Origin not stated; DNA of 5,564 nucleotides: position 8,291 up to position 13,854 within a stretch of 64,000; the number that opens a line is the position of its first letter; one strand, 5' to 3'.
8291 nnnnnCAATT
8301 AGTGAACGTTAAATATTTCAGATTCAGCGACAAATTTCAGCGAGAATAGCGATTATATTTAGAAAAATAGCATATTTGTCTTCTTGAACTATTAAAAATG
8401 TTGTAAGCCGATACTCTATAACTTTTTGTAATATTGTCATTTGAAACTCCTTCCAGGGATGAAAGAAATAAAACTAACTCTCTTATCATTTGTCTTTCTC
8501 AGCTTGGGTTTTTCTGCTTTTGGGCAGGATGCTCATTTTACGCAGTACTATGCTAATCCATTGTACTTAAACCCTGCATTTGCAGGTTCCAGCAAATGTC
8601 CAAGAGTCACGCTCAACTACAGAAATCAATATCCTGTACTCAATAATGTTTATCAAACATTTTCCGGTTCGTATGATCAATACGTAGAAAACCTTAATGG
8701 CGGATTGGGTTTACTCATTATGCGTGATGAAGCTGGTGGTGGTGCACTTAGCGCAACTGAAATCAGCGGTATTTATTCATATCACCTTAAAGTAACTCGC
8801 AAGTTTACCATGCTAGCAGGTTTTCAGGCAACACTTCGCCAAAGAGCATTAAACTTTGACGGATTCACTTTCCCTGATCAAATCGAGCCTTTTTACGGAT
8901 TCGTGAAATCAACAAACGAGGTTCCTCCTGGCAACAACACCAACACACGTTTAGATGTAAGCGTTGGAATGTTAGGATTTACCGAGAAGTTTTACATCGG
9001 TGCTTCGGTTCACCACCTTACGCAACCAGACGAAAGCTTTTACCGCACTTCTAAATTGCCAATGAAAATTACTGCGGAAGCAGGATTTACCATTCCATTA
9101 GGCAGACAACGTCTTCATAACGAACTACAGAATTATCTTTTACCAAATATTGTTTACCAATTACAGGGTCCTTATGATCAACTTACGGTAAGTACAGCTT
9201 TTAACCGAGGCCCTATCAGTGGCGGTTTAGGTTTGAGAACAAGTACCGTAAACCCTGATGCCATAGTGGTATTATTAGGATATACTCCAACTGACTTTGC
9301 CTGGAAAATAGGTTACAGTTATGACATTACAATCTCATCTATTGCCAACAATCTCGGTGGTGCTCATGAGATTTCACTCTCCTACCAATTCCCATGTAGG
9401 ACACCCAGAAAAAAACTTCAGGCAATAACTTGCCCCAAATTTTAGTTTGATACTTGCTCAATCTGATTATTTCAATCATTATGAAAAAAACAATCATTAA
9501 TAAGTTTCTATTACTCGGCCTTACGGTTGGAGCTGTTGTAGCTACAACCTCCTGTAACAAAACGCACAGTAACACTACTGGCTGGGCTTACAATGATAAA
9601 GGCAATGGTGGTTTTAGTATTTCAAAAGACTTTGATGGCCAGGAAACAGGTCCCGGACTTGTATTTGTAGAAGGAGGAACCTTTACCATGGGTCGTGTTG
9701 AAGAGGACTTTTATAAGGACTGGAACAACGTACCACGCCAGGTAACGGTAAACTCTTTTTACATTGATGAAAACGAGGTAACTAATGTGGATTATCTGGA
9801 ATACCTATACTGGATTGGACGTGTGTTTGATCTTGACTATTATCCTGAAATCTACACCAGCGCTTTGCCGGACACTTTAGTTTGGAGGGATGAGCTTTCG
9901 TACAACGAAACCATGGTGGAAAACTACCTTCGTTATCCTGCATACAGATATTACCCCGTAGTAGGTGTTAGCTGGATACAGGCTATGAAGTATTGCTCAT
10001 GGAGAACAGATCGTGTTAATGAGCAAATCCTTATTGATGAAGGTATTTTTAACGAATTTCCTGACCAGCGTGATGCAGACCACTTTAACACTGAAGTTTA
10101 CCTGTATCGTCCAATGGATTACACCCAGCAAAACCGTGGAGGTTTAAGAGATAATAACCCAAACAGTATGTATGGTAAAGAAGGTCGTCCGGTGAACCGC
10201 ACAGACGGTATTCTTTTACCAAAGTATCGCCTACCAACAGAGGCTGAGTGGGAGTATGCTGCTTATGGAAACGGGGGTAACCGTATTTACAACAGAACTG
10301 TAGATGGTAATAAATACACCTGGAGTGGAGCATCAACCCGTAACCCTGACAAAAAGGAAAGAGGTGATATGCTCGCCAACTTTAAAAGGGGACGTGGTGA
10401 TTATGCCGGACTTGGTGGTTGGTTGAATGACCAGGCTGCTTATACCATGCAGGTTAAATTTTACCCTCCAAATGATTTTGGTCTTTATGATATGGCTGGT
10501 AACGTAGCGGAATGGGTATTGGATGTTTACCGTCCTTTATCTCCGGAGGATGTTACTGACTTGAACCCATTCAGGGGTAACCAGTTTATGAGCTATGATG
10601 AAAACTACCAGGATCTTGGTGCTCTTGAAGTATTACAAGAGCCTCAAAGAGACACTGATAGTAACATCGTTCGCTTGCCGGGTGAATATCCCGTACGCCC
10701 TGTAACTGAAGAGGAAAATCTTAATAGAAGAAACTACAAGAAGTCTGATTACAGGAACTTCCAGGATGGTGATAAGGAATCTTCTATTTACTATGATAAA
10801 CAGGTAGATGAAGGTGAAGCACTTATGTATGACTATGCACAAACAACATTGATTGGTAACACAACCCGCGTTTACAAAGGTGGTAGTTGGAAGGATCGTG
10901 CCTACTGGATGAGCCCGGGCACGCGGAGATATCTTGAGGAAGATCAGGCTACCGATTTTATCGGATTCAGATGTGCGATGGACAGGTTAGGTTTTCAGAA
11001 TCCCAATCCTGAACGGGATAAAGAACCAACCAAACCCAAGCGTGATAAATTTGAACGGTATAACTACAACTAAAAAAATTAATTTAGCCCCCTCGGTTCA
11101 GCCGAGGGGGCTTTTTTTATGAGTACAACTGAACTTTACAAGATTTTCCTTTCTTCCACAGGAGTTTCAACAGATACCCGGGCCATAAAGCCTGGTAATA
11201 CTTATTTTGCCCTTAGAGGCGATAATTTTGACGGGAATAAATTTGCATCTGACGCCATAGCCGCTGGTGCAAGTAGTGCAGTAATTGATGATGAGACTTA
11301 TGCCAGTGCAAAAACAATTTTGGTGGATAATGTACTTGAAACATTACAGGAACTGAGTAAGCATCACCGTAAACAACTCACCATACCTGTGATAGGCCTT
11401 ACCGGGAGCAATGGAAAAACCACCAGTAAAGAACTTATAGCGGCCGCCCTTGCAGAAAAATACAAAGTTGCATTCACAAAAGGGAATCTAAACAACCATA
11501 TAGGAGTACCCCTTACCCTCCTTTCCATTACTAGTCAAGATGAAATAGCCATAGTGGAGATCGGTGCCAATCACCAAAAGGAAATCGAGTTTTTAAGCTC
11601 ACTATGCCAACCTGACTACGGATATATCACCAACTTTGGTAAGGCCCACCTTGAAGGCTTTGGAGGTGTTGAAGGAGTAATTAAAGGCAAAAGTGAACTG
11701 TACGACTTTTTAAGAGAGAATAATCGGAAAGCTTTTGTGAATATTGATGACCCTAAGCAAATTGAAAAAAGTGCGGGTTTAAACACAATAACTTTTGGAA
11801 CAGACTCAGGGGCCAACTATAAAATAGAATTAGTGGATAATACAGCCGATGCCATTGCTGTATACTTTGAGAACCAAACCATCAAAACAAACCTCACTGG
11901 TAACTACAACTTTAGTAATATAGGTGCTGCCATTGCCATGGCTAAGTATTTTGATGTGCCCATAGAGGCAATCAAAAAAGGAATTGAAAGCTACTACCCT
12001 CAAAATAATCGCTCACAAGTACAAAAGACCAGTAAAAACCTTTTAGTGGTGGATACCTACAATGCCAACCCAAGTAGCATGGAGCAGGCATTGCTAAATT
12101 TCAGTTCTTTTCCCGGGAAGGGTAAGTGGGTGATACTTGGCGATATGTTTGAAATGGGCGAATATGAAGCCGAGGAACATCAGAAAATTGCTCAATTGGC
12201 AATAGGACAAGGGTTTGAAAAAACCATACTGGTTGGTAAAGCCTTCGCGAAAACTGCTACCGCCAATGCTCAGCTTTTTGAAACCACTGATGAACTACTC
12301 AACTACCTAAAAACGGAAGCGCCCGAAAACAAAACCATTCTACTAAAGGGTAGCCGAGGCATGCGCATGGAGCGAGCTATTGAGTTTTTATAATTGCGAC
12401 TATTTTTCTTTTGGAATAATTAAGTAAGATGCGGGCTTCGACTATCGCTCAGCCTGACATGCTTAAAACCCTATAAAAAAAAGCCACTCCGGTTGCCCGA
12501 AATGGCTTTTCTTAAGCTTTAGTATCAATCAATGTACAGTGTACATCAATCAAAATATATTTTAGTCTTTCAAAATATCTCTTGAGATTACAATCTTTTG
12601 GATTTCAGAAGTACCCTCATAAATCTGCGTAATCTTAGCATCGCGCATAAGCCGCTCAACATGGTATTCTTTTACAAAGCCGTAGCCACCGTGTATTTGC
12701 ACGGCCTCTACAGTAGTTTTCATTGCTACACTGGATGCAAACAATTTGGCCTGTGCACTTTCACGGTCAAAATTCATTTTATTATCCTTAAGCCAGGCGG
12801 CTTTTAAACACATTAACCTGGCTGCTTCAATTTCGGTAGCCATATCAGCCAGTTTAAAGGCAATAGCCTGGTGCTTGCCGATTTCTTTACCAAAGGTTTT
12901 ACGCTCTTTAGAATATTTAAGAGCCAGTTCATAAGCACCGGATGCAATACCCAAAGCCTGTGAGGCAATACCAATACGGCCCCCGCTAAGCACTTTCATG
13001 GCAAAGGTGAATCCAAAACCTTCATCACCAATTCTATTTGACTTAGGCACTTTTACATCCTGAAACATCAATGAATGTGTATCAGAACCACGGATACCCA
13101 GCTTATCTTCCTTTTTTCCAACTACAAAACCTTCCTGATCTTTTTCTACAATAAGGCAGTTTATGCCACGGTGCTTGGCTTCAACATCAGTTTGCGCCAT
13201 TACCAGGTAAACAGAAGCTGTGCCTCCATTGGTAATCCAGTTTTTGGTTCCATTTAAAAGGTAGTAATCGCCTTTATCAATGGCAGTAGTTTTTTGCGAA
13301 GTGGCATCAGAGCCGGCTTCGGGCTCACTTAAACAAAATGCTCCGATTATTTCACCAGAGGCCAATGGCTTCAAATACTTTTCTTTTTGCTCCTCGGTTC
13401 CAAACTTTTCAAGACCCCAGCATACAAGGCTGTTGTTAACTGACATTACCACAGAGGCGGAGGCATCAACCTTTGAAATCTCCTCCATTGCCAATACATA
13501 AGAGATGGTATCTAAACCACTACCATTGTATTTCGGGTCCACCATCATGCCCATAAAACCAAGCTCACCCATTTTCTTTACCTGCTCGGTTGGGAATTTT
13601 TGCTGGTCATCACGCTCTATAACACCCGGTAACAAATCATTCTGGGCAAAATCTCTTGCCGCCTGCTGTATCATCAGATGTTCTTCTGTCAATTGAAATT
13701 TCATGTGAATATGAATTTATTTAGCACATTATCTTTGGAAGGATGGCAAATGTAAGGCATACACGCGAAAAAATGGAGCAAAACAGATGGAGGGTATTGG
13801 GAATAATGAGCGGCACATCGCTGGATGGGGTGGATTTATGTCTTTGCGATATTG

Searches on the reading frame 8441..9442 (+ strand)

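Call 74: search_protein_families(library=pfam, proteins=[window:8441-9442:+], max_evalue=0.00001)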
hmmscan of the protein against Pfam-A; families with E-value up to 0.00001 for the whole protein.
window:8441-9442:+ (334 aa): 1 family
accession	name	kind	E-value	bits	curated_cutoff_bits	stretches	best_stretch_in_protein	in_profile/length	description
PF11751.14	PorP_SprF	-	1.9e-57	195.3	22.3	1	27-315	3-273/273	Type IX secretion system membrane protein PorP/SprF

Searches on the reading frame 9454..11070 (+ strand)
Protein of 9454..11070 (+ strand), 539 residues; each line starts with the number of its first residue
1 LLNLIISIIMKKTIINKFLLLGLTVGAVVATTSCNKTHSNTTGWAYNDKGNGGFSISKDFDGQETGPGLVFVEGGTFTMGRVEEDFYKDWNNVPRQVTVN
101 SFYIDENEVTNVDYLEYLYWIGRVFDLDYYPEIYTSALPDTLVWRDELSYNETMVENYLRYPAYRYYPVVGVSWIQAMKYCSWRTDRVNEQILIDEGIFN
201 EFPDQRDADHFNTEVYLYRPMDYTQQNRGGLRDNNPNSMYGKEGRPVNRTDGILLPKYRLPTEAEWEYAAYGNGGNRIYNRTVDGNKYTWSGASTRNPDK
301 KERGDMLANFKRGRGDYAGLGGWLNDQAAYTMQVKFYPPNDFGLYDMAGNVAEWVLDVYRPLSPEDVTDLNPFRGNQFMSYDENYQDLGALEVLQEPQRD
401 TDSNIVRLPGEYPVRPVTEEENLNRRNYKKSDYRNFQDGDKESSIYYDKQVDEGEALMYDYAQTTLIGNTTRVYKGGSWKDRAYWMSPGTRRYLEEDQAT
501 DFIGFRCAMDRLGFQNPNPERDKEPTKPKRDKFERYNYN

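Call 74: search_protein_families(library=pfam, proteins=[window:9454-11070:+], max_evalue=0.00001)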
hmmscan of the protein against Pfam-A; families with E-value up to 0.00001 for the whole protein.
window:9454-11070:+ (539 aa): 1 family
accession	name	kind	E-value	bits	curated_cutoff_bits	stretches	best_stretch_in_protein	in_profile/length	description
PF03781.23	FGE-sulfatase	-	2.2e-42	145.9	23.3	1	66-369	2-213/255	Sulfatase-modifying factor enzyme 1-like domain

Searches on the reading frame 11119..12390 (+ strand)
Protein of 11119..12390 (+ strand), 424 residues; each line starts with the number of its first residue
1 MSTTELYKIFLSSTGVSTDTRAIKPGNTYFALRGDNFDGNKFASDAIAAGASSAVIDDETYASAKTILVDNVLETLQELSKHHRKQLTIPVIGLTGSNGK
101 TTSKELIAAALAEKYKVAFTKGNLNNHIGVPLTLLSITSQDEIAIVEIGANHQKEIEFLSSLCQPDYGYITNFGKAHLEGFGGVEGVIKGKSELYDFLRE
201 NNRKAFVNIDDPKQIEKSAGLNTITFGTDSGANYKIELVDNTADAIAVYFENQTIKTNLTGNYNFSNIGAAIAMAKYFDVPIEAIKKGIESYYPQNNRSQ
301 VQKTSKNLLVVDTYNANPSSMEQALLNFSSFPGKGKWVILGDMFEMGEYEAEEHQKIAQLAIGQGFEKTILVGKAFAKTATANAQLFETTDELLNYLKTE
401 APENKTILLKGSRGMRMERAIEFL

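Call 74: search_protein_families(library=pfam, proteins=[window:11119-12390:+], max_evalue=0.00001)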
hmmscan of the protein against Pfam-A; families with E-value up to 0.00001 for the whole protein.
window:11119-12390:+ (424 aa): 3 families
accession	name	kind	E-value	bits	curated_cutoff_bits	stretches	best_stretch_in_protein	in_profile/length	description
PF08245.18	Mur_ligase_M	-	3.6e-40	138.5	24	1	95-275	2-200/200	Mur ligase middle domain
PF02875.26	Mur_ligase_C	-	3.1e-16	60.8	28.4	1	298-413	2-127/127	Mur ligase, glutamate ligase domain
PF01225.30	Mur_ligase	-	3e-08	34.4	21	1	14-83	3-94/95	Mur ligase family, catalytic domain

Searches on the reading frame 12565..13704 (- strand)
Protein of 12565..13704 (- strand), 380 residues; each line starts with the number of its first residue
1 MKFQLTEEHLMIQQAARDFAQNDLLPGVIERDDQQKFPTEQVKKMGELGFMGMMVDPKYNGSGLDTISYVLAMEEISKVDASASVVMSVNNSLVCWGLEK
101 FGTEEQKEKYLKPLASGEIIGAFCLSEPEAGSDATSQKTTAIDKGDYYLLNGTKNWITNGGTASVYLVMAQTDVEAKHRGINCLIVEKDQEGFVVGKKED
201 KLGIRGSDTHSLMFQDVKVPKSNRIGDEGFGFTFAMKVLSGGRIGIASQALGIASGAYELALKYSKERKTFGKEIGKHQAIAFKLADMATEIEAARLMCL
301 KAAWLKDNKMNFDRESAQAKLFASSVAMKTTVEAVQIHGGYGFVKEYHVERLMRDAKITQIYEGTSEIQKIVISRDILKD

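Call 74: search_protein_families(library=pfam, proteins=[window:12565-13704:-], max_evalue=0.00001)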
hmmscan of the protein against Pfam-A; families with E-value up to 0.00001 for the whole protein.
window:12565-13704:- (380 aa): 4 families
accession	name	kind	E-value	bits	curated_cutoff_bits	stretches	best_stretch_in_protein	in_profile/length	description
PF00441.29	Acyl-CoA_dh_1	-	1.5e-49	168.5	22.4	1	231-377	3-149/150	Acyl-CoA dehydrogenase, C-terminal domain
PF02771.21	Acyl-CoA_dh_N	-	7.1e-39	133.1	22.9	1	6-118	1-113/113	Acyl-CoA dehydrogenase, N-terminal domain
PF02770.24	Acyl-CoA_dh_M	-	1.3e-27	96.2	33.3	1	122-217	1-97/97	Acyl-CoA dehydrogenase, middle domain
PF08028.16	Acyl-CoA_dh_2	-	7.7e-23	81.7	22.7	1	244-366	1-133/134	Acyl-CoA dehydrogenase, C-terminal domain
